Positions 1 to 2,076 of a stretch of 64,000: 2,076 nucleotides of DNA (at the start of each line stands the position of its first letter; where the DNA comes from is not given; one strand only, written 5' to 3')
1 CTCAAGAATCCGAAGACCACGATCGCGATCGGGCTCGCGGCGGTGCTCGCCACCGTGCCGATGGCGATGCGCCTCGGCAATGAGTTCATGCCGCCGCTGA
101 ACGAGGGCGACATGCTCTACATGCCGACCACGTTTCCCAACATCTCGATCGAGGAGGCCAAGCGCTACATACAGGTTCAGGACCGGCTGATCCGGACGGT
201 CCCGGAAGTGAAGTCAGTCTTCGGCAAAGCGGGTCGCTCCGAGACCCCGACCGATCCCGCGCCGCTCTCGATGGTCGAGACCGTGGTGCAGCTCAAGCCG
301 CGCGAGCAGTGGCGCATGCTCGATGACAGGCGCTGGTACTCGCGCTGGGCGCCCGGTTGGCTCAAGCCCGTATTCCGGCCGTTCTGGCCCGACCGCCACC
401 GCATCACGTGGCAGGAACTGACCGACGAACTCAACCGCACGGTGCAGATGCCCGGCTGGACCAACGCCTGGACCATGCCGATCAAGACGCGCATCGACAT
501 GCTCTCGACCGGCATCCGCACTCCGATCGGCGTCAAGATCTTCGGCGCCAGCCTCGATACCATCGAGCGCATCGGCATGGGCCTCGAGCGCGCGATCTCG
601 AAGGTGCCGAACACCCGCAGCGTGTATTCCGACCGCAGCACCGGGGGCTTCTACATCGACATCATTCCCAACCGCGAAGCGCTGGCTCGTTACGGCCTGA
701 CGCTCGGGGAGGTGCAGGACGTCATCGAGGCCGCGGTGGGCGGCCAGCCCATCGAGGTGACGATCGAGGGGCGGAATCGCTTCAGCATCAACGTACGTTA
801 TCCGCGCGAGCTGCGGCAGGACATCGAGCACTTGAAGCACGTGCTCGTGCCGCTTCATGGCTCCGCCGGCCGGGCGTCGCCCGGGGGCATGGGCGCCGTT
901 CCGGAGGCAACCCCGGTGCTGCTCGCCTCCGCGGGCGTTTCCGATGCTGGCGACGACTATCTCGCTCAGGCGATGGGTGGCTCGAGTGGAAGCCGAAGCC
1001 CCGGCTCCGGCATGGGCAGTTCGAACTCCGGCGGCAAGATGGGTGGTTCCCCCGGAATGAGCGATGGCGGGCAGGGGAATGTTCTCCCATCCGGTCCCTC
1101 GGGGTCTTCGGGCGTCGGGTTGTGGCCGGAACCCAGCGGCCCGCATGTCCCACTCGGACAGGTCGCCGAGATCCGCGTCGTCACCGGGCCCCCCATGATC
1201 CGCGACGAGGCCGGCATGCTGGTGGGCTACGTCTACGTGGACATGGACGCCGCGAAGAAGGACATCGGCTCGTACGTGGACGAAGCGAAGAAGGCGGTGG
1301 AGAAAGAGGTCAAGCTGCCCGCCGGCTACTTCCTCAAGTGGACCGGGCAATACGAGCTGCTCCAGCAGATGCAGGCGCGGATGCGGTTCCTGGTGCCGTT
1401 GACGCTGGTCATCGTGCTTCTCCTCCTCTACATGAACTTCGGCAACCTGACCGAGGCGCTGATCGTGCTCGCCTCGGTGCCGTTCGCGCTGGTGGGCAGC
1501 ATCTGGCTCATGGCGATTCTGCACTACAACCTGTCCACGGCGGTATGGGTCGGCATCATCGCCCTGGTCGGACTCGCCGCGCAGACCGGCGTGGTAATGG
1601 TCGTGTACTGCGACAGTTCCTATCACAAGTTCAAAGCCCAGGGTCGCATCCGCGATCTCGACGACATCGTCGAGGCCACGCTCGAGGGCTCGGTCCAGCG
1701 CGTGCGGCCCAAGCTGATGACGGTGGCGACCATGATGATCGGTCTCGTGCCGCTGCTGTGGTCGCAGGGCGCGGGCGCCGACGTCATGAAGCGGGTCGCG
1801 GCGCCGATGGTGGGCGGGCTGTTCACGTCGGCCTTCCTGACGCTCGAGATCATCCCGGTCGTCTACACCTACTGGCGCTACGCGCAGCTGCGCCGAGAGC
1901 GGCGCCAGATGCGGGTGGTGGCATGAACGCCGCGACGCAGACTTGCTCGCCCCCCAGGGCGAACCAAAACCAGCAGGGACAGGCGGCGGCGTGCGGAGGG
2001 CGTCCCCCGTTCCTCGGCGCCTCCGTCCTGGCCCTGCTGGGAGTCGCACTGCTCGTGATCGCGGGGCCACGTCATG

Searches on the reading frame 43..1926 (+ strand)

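Call 14: search_protein_families(library=pfam, proteins=[window:43-1926:+], max_evalue=0.001)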
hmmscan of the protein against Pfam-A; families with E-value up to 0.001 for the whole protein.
window:43-1926:+ (627 aa): 1 family
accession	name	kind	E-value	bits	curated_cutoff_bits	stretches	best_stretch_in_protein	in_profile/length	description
PF00873.25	ACR_tran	-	2.2e-87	294.3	28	3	364-609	783-1018/1021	AcrB/AcrD/AcrF family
